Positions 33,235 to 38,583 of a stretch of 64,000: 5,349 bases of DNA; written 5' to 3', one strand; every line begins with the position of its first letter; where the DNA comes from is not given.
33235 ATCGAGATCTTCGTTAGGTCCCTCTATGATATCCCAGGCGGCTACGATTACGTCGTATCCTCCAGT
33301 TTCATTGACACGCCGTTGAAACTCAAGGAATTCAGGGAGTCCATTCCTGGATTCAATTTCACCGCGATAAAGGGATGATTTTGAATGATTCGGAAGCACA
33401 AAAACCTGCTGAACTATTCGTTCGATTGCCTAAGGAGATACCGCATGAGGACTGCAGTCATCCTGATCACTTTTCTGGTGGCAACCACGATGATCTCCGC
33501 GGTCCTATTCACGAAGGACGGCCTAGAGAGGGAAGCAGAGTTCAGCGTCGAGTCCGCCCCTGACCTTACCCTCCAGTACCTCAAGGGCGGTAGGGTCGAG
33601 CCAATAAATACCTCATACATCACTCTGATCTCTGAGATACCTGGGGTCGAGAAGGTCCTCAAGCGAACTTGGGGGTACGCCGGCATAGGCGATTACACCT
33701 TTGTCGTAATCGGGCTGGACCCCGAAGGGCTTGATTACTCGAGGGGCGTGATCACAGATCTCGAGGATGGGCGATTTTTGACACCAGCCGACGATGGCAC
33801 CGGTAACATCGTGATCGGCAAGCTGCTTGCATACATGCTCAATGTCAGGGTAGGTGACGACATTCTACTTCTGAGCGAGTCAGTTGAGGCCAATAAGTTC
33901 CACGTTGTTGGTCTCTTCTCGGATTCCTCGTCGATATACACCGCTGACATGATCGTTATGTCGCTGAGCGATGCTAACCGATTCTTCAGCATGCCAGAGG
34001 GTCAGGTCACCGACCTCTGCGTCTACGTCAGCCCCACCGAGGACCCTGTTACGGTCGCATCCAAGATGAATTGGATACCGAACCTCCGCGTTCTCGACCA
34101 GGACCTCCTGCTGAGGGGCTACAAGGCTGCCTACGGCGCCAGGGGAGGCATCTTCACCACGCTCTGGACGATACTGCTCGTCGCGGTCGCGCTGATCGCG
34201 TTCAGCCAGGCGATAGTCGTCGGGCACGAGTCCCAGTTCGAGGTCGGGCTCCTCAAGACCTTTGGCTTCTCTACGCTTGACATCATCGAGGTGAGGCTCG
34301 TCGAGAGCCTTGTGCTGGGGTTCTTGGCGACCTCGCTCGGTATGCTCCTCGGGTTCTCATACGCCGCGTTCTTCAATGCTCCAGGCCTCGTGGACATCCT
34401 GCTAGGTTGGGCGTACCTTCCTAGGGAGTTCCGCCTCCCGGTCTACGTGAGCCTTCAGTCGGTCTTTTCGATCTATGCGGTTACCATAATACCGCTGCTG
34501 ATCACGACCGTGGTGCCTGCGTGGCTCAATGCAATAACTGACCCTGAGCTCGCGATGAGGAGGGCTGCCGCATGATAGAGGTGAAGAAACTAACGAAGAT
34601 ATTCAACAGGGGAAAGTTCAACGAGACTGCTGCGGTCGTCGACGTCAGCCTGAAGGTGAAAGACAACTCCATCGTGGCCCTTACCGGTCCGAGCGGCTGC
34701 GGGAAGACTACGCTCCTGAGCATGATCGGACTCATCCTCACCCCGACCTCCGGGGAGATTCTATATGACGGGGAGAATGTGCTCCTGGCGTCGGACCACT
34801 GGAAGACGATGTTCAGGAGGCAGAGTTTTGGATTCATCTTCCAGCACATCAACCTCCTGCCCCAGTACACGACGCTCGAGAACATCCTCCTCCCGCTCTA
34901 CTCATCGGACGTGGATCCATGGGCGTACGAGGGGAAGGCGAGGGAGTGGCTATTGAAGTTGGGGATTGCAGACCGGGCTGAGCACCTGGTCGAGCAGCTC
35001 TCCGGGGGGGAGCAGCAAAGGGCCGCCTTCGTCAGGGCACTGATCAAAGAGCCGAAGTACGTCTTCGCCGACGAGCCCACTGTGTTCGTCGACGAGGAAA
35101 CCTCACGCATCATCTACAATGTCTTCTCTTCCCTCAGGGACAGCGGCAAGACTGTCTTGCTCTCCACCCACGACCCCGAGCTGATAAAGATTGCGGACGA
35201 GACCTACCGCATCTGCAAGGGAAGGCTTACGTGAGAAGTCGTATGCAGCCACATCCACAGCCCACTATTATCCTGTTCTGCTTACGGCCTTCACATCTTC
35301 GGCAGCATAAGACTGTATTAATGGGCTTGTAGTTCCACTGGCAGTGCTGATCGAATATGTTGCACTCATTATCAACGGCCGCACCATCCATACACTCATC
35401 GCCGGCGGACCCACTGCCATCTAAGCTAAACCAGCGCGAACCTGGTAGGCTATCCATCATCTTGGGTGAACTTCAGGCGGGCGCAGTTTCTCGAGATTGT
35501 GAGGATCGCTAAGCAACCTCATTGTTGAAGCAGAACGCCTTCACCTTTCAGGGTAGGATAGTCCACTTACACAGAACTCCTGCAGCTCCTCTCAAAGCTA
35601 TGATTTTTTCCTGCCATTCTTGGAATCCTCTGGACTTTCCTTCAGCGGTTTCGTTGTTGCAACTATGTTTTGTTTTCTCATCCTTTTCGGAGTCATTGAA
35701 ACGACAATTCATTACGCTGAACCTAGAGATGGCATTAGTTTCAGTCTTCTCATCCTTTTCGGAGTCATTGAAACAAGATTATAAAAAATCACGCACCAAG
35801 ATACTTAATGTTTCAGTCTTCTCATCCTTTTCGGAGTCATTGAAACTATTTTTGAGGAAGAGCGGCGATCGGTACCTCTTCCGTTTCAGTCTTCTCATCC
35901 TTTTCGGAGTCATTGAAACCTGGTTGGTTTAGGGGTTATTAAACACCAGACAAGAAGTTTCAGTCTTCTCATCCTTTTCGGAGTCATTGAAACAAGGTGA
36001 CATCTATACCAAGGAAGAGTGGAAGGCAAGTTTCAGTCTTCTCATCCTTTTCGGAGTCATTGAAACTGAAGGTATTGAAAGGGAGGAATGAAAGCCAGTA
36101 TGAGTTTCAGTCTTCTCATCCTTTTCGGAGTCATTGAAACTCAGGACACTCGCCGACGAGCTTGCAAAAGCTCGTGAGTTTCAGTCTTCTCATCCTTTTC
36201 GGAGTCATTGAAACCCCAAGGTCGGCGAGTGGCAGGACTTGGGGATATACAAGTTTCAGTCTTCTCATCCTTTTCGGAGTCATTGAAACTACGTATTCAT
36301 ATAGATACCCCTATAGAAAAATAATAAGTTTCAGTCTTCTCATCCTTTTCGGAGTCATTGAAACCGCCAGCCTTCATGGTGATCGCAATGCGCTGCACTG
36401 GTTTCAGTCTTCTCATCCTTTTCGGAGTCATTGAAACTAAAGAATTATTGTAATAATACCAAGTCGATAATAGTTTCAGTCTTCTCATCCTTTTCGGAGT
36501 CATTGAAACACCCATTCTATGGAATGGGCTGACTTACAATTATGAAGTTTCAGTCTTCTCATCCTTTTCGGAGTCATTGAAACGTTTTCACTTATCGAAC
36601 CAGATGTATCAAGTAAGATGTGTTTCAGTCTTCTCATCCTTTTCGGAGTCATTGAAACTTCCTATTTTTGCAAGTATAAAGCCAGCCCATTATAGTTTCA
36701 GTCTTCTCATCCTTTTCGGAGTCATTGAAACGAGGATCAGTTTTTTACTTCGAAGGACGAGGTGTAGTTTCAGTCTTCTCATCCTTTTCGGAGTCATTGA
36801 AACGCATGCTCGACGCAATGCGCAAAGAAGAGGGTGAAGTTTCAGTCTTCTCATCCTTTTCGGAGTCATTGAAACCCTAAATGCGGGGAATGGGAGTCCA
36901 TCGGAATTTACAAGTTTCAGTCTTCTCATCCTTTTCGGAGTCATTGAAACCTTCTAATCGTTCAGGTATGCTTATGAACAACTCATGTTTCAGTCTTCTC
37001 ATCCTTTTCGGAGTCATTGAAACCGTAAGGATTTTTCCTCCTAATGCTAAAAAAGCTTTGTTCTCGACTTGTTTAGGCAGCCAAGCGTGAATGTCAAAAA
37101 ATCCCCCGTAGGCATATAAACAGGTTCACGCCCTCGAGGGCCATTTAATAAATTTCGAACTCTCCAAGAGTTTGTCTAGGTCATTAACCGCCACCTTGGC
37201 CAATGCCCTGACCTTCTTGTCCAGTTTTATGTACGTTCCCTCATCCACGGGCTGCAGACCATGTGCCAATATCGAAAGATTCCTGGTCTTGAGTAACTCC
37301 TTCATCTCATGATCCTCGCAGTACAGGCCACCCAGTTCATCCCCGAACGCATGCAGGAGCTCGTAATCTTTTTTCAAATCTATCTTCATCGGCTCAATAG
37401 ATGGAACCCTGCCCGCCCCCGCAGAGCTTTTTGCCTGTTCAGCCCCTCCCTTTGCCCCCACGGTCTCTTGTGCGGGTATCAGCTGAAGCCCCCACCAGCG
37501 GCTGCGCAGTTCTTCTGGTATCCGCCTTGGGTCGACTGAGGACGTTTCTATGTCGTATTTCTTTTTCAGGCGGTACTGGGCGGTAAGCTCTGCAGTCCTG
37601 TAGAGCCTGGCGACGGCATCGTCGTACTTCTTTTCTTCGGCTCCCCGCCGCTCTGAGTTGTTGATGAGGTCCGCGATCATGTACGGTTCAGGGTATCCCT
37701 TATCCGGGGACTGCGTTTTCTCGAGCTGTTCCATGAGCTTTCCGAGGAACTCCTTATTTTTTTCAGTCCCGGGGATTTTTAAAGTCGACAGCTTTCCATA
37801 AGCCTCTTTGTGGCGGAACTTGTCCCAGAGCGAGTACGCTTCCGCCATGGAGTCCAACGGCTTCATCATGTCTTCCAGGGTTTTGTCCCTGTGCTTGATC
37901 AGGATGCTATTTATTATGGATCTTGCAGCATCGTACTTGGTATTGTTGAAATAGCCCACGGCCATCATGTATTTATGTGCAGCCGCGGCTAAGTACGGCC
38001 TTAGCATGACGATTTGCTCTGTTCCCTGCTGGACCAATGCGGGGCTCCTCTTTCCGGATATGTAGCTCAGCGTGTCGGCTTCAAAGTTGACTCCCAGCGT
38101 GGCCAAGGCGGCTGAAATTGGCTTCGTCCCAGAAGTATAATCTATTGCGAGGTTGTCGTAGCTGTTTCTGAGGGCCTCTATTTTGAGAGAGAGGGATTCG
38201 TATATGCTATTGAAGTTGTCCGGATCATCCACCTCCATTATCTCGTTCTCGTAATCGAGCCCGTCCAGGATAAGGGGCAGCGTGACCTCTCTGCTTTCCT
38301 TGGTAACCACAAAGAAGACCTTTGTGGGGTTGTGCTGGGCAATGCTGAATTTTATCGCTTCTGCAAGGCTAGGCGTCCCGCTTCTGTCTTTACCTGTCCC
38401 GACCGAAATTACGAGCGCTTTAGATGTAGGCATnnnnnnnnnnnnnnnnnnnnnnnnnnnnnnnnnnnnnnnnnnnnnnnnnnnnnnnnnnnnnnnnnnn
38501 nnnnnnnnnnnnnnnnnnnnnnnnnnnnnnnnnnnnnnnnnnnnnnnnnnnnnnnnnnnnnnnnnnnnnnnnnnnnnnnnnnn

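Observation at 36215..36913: Two spacers target the same codon-aligned site in two diverged homologous genes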

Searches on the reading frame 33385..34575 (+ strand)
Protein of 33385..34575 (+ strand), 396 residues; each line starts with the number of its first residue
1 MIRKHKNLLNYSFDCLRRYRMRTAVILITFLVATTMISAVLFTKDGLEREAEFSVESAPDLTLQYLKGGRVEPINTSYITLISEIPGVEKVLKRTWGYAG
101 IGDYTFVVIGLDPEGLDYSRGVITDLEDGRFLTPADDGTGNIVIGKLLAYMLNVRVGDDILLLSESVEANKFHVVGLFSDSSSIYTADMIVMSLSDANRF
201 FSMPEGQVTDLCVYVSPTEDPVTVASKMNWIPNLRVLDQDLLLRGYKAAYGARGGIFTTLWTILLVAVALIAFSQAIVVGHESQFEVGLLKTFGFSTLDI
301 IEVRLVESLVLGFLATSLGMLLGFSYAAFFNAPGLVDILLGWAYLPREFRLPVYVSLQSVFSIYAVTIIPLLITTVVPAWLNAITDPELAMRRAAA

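Call 6: search_protein_families(library=pfam, proteins=[window:33385-34575:+], max_evalue=0.01)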
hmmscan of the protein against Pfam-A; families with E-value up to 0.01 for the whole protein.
window:33385-34575:+ (396 aa): 2 families
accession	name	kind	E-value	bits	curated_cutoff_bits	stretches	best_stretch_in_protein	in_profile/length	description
PF12704.14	MacB_PCD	-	5.7e-12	46.8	27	1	24-228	2-204/207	MacB-like periplasmic core domain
PF02687.27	FtsX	-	4.1e-07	30.5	25.5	1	261-377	5-107/120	FtsX-like permease C-terminal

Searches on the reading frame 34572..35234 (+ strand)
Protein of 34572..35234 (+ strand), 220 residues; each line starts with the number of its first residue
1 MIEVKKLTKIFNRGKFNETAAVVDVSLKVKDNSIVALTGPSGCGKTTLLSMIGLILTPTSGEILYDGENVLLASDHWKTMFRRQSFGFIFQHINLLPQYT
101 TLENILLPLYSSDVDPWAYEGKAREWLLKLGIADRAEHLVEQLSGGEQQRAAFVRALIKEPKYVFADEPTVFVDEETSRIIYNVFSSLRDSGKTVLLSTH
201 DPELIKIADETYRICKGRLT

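Call 6: search_protein_families(library=pfam, proteins=[window:34572-35234:+], max_evalue=0.01)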
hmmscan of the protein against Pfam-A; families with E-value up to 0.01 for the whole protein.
window:34572-35234:+ (220 aa): 14 families
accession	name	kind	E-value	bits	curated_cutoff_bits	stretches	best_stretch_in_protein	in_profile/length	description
PF00005.33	ABC_tran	-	1.5e-32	113.5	25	1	24-170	3-136/137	ABC transporter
PF13304.12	AAA_21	-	2e-07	31.8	27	0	142-205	237-303/304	AAA domain, putative AbiEii toxin, Type IV TA system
PF13555.12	AAA_29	-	4.2e-05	23.6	27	1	10-60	6-50/61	P-loop containing region of AAA domain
PF20720.3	nSTAND3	-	6.7e-05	23.1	27.2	1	16-74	1-58/155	Novel STAND NTPase 3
PF13476.12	AAA_23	-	0.00038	21.6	27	1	31-62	18-49/201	AAA domain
PF20703.3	nSTAND1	-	0.00059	20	27.1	1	22-161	23-148/379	Novel STAND NTPase 1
PF03215.21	Rad17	-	0.00063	20.2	23.8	1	25-61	38-74/186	Rad17 P-loop domain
PF25199.1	nSTAND_NTPase5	-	0.00072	19.8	34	0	26-54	35-63/145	Novel STAND NTPase 5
PF02463.25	SMC_N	-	0.0015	18.5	40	0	32-215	24-212/220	RecF/RecN/SMC N terminal domain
PF13401.12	AAA_22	-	0.0016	19.2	27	1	31-54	4-27/130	AAA domain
PF13173.12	AAA_14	-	0.0017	18.8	27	0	32-53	2-23/129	AAA domain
PF00931.28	NB-ARC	-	0.007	16.1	23.5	0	27-52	13-38/248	NB-ARC domain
PF13481.12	AAA_25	-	0.0093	16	27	0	32-61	33-60/195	AAA domain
PF24883.2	NPHP3_N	-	0.0095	16.6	24.8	0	30-52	20-42/164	Nephrocystin 3, N-terminal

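Call 24: find_encoding_contigs(protein=window:34572-35234:+, flank=10000, max_places=10)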
Protein window:34572-35234:+ (220 aa): 1 contig read that carries it; 1 place shown.
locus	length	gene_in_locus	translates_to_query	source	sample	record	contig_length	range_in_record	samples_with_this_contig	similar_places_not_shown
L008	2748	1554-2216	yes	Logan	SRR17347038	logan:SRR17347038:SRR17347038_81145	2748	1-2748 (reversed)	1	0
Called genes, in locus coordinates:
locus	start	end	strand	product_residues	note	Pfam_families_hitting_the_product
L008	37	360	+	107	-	-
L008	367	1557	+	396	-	PF12704:MacB_PCD, PF02687:FtsX (weak)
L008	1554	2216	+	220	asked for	PF00005:ABC_tran, PF13304:AAA_21 (faint)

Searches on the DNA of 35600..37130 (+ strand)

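Call 14: search_dna_similar(query=window:35703-36986:+, collection=phages, mode=distant, max_evalue=10, max_rows=30)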
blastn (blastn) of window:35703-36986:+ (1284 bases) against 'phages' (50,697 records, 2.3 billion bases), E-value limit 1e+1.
Records with a match: 8; places in all: 8; records where one place covers at least 80% of the query: 0.
Best place of each record, by identity: 95-99% 6; 90-95% 2.
By first word of the organism name: Bacillus 6; Pectobacterium 1; Bacteriophage 1.
By host as written in the record: Bacillus subtilis 2; Bacillus subtilis BEST7003 2; Pectobacterium sp. 7V 1; - 1; Rosselomorea vietnamensis FJAT-46955 1; Bacillus anthracis 1.
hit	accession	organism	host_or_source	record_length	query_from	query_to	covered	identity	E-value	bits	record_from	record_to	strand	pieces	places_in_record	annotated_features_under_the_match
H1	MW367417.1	Pectobacterium phage PcCB7V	Pectobacterium sp. 7V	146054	446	476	2%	90.3%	5e+0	40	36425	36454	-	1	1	hypothetical protein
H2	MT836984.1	Bacteriophage sp.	human fecal samples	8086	298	323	2%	92.3%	5e+0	39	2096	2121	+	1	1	record has no annotation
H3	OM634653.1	Bacillus phage vB_BsuS_PJN02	Bacillus subtilis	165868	356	379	2%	95.8%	5e+0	40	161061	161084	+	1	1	hypothetical protein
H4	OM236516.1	Bacillus phage FADO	Bacillus subtilis BEST7003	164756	356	379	2%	95.8%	5e+0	40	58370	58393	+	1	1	hypothetical protein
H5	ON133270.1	Bacillus phage 2S-4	Rosselomorea vietnamensis FJAT-46955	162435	356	379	2%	95.8%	5e+0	40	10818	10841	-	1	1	none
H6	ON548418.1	Bacillus phage vB_BanS-Thrax2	Bacillus anthracis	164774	744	767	2%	95.8%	5e+0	40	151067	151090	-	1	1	hypothetical protein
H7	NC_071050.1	Bacillus phage vB_BsuS_PJN02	Bacillus subtilis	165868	356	379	2%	95.8%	5e+0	40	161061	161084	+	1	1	hypothetical protein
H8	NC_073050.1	Bacillus phage FADO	Bacillus subtilis BEST7003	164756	356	379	2%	95.8%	5e+0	40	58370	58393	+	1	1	hypothetical protein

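Call 15: search_dna_similar(query=window:35703-36986:+, collection=plasmids, mode=distant, max_evalue=10, max_rows=30)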
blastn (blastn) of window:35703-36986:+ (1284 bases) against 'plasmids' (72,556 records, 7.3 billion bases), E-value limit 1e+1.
Records with a match: 2; places in all: 2; records where one place covers at least 80% of the query: 0.
Best place of each record, by identity: 90-95% 2.
By first word of the organism name: Paenarthrobacter 2.
By predicted mobility (MOB-suite, as given by PLSDB): non-mobilizable 2.
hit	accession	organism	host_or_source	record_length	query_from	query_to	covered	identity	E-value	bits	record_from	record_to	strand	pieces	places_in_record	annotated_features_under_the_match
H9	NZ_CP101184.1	Paenarthrobacter ureafaciens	mixed culture,soil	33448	1103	1129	2%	92.6%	4e+0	41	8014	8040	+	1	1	hypothetical protein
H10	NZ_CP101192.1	Paenarthrobacter ureafaciens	mixed culture,soil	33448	1103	1129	2%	92.6%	4e+0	41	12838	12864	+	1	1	hypothetical protein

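Call 58: search_rna_families(source=window, start=35600, end=37130, threshold=evalue, max_evalue=1)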
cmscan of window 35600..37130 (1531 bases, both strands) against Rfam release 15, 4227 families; matches with E-value up to 1: 0.
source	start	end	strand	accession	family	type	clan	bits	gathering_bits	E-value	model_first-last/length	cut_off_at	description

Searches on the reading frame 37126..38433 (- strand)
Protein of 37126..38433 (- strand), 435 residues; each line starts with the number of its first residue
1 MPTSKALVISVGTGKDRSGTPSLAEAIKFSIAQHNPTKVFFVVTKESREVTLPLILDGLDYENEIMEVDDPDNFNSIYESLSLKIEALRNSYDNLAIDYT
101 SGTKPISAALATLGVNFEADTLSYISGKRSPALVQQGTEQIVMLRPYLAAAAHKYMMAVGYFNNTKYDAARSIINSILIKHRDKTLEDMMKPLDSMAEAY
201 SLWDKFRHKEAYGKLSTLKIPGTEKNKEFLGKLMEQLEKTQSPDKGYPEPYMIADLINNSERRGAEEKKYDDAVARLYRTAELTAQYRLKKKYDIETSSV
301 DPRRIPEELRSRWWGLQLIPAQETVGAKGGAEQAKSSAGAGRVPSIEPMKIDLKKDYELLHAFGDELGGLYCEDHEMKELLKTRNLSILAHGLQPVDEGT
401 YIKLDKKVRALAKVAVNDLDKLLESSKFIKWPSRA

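Call 6: search_protein_families(library=pfam, proteins=[window:37126-38433:-], max_evalue=0.01)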
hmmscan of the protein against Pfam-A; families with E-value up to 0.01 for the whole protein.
window:37126-38433:- (435 aa): 3 families
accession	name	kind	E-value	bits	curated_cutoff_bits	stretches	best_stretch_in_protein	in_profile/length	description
PF09670.15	Cas_Cas02710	-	1.4e-30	106.5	27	2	248-311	8-71/153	Csm6 HEPN domain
PF22205.1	Csm6_6H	-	4.7e-09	36.7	27.6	1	160-240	11-89/93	Csm6 6H domain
PF23400.1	CARF_Card1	-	9.8e-05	22.8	24.6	1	31-125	22-119/146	Card1 CARF domain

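Call 16: find_encoding_contigs(protein=window:37126-38433:-, flank=10000, max_places=10)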
Protein window:37126-38433:- (435 aa): 1 contig read that carries it; 1 place shown.
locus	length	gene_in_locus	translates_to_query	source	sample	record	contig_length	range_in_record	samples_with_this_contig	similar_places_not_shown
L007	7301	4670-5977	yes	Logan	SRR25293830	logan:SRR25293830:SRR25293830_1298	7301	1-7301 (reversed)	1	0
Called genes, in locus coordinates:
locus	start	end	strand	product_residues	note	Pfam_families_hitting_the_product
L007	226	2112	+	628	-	PF01966:HD (weak), PF18182:mCpol (faint), PF18211:Csm1_B (weak), PF22335:Cas10-Cmr2_palm2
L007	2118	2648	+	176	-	-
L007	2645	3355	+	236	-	PF03787:RAMPs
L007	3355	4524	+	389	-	PF03787:RAMPs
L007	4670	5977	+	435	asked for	PF22205:Csm6_6H, PF09670:Cas_Cas02710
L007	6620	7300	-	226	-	?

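Call 39: search_protein_families(library=ncbifam, proteins=[window:37126-38433:-], max_evalue=0.01)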
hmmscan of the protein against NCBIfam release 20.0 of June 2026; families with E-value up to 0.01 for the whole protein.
window:37126-38433:- (435 aa): 1 family
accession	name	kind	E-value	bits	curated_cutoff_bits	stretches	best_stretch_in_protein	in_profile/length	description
TIGR02710.1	TIGR02710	equivalog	6.7e-55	186.6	83.9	1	28-413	4-382/384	TIGR02710 family CRISPR-associated CARF protein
